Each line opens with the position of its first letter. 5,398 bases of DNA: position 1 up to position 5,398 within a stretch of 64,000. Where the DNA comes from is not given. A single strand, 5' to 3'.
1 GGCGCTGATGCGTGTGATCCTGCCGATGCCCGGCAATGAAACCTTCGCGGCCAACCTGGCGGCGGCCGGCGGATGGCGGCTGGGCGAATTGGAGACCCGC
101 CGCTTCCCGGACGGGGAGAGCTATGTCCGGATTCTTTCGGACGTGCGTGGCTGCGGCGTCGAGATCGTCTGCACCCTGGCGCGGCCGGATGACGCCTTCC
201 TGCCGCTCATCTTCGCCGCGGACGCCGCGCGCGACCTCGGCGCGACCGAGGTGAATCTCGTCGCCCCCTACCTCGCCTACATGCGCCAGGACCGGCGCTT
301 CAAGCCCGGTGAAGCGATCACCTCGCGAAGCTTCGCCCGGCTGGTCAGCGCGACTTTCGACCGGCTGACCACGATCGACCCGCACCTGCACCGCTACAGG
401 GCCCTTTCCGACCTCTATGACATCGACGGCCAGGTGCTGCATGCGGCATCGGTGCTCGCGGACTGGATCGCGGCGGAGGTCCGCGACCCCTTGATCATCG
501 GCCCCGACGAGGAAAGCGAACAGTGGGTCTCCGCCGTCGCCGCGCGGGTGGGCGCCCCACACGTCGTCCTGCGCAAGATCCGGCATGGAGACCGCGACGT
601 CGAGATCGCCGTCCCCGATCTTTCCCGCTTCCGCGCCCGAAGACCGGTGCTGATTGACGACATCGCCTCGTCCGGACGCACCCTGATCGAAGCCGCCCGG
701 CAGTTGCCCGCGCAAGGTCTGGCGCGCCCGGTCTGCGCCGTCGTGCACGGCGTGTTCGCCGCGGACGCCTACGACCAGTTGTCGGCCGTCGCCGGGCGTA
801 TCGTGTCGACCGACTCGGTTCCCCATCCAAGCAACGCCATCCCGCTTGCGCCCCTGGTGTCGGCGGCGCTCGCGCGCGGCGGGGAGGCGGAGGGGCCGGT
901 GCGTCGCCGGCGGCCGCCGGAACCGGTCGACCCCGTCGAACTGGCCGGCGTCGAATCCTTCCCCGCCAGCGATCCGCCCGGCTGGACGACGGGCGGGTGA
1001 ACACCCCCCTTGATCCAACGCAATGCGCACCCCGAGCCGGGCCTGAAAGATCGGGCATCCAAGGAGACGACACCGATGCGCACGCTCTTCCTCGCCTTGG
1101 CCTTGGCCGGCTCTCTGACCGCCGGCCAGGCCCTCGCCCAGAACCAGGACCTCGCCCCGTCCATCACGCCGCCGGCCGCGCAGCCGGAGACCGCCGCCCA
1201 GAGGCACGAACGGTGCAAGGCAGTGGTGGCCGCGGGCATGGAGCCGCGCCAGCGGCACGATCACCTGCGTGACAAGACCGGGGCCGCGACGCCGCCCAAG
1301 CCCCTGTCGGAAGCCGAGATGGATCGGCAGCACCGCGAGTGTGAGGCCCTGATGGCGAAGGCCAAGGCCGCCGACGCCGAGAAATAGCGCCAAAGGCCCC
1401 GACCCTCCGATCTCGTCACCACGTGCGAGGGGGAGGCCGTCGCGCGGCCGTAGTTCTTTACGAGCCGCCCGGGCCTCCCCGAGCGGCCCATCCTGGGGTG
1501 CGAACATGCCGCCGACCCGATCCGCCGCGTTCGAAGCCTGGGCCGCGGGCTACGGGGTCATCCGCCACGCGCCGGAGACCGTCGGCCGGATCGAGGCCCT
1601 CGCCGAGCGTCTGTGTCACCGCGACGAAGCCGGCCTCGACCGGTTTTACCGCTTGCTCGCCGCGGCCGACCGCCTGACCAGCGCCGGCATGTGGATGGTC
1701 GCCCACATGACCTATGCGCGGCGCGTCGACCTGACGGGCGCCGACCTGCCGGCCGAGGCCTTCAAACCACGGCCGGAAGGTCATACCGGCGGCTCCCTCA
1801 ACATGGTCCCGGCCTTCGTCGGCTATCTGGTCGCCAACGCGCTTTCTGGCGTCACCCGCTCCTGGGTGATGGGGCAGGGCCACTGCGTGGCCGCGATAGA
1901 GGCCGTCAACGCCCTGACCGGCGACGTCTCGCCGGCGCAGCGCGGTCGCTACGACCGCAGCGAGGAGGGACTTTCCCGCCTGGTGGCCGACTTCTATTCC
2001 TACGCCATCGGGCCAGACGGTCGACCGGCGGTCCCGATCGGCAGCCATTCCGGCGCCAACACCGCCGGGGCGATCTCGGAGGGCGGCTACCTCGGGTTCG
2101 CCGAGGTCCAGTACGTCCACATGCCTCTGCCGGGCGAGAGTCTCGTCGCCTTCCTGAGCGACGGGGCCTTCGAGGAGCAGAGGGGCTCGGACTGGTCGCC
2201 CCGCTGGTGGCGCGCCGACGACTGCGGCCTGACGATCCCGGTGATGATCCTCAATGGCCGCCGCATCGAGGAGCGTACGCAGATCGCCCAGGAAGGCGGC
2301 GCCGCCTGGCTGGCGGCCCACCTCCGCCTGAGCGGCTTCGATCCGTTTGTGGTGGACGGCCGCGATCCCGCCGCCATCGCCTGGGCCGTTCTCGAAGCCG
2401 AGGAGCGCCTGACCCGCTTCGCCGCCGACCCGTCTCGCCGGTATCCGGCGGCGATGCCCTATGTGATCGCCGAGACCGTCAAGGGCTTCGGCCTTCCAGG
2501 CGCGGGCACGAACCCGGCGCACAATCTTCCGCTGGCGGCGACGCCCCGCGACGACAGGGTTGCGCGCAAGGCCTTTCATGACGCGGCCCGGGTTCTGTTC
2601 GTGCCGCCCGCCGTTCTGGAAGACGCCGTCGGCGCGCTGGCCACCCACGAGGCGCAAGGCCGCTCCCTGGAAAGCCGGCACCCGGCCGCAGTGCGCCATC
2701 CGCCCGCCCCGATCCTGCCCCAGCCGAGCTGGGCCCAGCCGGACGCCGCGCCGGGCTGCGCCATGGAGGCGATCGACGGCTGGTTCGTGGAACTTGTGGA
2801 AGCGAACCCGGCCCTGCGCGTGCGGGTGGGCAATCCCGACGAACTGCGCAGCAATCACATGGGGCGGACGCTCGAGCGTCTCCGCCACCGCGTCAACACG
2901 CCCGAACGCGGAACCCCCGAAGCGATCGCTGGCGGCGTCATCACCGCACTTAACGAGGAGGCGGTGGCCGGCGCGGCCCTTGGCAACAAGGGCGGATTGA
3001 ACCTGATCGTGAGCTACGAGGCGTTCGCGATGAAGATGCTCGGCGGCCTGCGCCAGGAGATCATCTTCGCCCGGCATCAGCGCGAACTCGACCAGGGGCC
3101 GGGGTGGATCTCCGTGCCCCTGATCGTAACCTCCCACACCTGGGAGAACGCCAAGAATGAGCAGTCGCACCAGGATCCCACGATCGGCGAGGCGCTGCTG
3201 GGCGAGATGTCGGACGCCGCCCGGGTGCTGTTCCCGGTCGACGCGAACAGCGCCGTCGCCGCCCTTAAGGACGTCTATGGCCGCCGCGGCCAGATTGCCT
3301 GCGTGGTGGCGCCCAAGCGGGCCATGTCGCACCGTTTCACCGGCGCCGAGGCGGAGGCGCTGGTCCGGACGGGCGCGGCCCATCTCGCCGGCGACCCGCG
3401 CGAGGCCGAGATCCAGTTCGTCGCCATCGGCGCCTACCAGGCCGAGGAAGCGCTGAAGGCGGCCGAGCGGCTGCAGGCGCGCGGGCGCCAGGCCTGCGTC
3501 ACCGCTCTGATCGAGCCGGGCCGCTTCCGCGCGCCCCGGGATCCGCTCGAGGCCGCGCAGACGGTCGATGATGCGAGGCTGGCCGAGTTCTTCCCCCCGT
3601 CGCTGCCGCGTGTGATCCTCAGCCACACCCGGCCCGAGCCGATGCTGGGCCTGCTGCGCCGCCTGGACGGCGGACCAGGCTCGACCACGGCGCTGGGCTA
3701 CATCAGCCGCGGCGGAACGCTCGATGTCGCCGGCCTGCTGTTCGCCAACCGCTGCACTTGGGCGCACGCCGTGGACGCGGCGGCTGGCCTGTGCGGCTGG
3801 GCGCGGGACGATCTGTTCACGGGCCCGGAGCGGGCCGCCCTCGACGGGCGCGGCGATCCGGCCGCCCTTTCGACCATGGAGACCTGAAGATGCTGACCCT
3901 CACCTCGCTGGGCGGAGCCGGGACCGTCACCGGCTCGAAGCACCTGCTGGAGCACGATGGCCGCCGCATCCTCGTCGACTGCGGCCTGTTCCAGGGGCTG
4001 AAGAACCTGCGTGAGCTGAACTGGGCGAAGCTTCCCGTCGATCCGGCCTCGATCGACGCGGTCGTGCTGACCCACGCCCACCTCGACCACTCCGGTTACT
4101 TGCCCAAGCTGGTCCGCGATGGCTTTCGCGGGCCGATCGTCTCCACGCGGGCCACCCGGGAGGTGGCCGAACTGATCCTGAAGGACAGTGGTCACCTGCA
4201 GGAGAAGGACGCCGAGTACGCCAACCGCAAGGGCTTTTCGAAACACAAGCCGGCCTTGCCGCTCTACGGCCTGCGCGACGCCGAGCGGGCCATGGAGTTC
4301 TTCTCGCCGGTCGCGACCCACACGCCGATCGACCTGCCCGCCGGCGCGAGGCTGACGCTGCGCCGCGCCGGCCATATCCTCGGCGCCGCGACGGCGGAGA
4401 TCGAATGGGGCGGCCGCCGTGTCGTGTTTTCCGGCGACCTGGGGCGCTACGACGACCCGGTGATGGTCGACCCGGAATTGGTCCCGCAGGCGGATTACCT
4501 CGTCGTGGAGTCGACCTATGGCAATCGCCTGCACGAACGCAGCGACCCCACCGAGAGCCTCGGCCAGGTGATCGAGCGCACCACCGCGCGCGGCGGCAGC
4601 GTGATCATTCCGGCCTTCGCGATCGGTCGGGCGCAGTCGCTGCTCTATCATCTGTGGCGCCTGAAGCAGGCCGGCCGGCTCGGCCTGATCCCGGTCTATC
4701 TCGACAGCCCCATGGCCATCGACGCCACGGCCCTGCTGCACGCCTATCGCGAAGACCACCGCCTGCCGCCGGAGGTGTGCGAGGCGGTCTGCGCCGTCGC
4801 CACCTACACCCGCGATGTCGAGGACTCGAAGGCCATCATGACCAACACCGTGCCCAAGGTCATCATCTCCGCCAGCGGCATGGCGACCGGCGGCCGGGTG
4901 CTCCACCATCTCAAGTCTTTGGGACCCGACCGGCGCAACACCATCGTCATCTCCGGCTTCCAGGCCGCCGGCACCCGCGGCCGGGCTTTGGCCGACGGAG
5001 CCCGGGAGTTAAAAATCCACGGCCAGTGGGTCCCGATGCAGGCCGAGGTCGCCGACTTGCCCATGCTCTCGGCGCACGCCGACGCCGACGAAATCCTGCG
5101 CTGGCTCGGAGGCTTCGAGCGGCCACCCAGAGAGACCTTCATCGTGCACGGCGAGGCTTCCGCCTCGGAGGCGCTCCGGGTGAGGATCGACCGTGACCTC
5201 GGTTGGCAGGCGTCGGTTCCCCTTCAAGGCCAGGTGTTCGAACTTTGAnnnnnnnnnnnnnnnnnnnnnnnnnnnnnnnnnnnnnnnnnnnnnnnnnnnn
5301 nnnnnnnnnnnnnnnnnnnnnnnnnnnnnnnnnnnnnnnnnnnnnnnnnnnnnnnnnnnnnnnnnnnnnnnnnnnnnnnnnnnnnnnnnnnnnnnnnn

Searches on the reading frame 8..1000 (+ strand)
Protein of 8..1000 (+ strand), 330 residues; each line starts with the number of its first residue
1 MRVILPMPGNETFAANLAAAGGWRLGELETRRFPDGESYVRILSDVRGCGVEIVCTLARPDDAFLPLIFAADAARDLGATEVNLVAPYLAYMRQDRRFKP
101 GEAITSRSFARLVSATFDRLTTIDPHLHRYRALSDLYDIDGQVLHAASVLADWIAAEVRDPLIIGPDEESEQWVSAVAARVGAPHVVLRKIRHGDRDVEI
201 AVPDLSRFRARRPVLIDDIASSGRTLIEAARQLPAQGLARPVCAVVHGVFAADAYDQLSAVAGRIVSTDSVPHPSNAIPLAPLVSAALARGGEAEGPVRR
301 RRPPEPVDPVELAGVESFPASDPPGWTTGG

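Call 17: search_protein_families(library=pfam, proteins=[window:8-1000:+], max_evalue=0.001)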
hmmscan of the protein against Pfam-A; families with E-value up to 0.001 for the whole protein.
window:8-1000:+ (330 aa): 3 families
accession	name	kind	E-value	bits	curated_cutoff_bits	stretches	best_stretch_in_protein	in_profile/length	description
PF13793.12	Pribosyltran_N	-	9.2e-22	77.5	25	1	4-114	3-114/117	N-terminal domain of ribose phosphate pyrophosphokinase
PF00156.33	Pribosyltran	-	2.7e-12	46.7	26.3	1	150-247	15-124/158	Phosphoribosyl transferase domain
PF14572.12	Pribosyl_synth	-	0.00021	21.7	27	1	213-276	86-150/184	Phosphoribosyl synthetase-associated domain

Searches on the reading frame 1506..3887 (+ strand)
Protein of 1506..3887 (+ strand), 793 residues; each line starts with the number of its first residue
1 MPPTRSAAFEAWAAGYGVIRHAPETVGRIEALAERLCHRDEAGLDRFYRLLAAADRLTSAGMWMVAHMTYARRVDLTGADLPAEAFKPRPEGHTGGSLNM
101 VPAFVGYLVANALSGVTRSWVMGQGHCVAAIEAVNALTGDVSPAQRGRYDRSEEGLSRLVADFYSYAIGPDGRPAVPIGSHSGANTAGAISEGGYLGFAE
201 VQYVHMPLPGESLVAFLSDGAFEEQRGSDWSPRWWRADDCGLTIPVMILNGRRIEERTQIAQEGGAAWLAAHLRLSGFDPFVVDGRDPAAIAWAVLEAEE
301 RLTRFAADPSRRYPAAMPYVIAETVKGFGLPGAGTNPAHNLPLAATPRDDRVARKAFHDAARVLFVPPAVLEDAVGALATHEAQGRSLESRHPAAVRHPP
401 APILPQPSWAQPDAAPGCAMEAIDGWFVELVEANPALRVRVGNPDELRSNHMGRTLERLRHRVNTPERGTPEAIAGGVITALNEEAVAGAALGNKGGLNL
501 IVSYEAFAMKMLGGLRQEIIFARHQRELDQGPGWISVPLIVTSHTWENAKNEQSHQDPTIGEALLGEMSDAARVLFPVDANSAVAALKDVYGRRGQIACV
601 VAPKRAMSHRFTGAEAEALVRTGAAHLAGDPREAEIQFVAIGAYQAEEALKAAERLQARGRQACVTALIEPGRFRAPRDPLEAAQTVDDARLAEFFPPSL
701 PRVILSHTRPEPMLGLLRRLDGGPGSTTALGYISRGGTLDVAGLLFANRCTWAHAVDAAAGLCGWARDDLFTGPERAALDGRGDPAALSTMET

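Call 17: search_protein_families(library=pfam, proteins=[window:1506-3887:+], max_evalue=0.001)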
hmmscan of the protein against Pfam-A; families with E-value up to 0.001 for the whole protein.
window:1506-3887:+ (793 aa): 2 families
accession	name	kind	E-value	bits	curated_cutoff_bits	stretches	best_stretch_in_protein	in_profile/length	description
PF03894.20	XFP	-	8.9e-40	136.7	22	1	422-590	2-174/177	D-xylulose 5-phosphate/D-fructose 6-phosphate phosphoketolase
PF09364.15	XFP_N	-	7.3e-14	51.8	23.7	1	53-331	9-287/364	XFP N-terminal domain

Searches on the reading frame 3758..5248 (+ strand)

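Call 17: search_protein_families(library=pfam, proteins=[window:3758-5248:+], max_evalue=0.001)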
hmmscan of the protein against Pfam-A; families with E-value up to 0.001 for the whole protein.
window:3758-5248:+ (496 aa): 5 families
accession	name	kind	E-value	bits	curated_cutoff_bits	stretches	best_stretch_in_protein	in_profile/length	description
PF10996.14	Beta-Casp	-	5.2e-33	114.5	27.7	1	292-411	1-120/120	Beta-Casp domain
PF07521.17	RMMBL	-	3.7e-15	56.1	21.6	1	424-488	1-63/63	Zn-dependent metallo-hydrolase RNA specificity domain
PF00753.33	Lactamase_B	-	8.3e-15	55.7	22.7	1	63-239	10-161/196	Metallo-beta-lactamase superfamily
PF12706.13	Lactamase_B_2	-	3.8e-13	49.9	27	1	69-256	1-168/200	Beta-lactamase superfamily domain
PF16661.11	Lactamase_B_6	-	6.5e-06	26.1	27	1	63-225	1-159/193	Metallo-beta-lactamase superfamily domain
